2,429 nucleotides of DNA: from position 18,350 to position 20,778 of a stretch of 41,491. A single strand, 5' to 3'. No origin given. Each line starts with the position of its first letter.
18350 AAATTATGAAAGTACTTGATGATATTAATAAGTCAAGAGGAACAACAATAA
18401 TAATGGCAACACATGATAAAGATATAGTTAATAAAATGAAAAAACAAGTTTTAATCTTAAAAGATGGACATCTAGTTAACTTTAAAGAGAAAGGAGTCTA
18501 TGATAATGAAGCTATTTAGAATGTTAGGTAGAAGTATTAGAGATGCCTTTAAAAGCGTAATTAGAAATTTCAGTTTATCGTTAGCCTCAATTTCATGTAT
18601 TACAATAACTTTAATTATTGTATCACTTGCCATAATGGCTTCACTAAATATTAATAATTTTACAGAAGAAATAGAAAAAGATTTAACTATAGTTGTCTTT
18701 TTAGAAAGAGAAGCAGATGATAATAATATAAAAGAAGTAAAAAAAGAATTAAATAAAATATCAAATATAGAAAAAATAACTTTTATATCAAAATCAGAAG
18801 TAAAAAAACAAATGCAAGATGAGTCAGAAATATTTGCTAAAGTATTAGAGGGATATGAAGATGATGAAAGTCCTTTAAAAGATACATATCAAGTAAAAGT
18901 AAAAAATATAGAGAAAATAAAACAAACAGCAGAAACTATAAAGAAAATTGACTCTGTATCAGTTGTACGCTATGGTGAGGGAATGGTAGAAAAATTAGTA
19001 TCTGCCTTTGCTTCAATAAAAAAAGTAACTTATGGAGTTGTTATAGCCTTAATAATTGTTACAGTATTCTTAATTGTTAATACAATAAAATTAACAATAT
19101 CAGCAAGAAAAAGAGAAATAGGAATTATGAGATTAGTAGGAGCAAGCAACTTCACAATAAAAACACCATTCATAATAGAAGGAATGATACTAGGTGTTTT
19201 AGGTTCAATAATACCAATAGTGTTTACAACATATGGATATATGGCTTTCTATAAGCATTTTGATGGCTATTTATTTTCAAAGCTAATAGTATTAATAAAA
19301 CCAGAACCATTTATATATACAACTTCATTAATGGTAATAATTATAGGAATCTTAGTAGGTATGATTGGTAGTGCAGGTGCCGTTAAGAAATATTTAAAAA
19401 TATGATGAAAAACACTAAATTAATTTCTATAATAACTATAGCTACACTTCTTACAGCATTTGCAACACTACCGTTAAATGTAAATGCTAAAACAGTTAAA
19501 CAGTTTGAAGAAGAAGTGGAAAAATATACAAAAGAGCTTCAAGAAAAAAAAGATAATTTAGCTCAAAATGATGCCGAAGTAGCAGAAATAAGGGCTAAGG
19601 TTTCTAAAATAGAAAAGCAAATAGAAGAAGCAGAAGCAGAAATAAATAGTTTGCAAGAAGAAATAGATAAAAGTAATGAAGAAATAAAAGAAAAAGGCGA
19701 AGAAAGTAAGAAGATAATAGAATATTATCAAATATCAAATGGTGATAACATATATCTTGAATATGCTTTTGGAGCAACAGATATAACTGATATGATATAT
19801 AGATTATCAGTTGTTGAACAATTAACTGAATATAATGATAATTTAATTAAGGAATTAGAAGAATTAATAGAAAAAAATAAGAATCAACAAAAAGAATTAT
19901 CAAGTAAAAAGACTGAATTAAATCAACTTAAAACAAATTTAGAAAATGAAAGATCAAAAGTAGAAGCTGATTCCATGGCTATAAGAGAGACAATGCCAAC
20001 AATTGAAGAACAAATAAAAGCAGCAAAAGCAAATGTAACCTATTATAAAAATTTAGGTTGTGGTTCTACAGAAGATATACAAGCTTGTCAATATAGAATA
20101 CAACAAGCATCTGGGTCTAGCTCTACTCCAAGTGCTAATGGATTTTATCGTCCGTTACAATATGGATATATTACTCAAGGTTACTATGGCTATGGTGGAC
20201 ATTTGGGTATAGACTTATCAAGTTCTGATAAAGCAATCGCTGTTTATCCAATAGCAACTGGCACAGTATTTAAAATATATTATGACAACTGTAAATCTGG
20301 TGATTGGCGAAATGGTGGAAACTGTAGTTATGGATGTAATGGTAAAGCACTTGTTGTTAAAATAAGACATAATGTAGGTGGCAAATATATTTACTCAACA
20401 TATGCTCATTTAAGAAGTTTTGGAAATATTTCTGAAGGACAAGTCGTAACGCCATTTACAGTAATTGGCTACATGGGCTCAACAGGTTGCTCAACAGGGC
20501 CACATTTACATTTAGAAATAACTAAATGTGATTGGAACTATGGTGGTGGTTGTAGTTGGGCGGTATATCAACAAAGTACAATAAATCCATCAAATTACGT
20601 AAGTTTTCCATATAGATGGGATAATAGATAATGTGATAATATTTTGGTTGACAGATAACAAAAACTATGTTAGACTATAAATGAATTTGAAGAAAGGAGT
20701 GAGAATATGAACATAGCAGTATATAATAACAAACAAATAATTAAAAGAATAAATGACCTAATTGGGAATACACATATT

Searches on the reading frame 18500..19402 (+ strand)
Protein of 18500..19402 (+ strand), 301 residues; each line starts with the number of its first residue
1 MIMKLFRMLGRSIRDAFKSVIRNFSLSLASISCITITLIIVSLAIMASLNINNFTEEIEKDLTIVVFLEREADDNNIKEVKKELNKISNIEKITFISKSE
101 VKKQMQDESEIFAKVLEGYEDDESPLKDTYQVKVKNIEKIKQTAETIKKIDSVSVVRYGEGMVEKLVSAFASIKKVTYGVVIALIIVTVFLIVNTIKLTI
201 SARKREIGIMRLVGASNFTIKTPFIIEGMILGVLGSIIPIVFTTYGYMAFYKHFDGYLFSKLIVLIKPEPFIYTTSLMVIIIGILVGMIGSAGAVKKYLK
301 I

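Call 89: search_protein_families(library=pfam, proteins=[window:18500-19402:+], max_evalue=0.001)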
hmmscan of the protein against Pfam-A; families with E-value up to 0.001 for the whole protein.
window:18500-19402:+ (301 aa): 2 families
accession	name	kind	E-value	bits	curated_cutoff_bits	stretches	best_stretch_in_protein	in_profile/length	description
PF18075.7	FtsX_ECD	-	2.2e-18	67.1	23.5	1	63-156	2-96/96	FtsX extracellular domain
PF02687.27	FtsX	-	2.4e-12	47.4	25.5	1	180-297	3-118/120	FtsX-like permease C-terminal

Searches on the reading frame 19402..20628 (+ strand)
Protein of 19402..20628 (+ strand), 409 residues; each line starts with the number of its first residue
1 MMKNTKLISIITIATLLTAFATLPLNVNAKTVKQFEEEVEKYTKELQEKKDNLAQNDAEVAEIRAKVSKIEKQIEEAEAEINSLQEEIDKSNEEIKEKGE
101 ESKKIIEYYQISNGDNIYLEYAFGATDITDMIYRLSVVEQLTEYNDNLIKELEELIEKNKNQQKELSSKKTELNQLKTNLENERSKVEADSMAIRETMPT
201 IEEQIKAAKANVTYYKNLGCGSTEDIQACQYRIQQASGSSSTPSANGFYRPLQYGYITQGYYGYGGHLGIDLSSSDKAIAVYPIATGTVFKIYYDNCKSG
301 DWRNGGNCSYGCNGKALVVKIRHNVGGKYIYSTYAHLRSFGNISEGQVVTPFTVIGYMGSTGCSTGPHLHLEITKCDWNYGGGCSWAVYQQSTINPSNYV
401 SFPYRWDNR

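Call 89: search_protein_families(library=pfam, proteins=[window:19402-20628:+], max_evalue=0.001)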
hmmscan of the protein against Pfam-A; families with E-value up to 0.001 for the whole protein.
window:19402-20628:+ (409 aa): 8 families
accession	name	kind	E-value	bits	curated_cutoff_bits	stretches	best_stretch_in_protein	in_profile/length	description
PF01551.29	Peptidase_M23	-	1e-14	54.9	28.7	1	266-375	2-89/96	Peptidase family M23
PF24568.1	CC_PcsB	-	2.2e-09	37.5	27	1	88-154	1-67/75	Peptidoglycan hydrolase PcsB, coiled-coil domain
PF09969.14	DUF2203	-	1.1e-05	26.6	24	1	38-128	14-106/122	Uncharacterized conserved protein (DUF2203)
PF07889.17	DUF1664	-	0.00017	22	34.6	0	30-90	59-119/124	Protein of unknown function (DUF1664)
PF05667.16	CCDC22_CC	-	0.0003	20.5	39.2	1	34-111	183-265/477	CCDC22 protein coiled-coil region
PF11727.13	ISG65-75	-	0.00041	20.1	25.1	0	140-213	46-120/281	Invariant surface glycoprotein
PF14362.11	DUF4407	-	0.00045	20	31.3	0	33-98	103-167/297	Domain of unknown function (DUF4407)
PF01519.22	DUF16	-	0.00055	20.8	40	1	23-107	13-90/104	Protein of unknown function DUF16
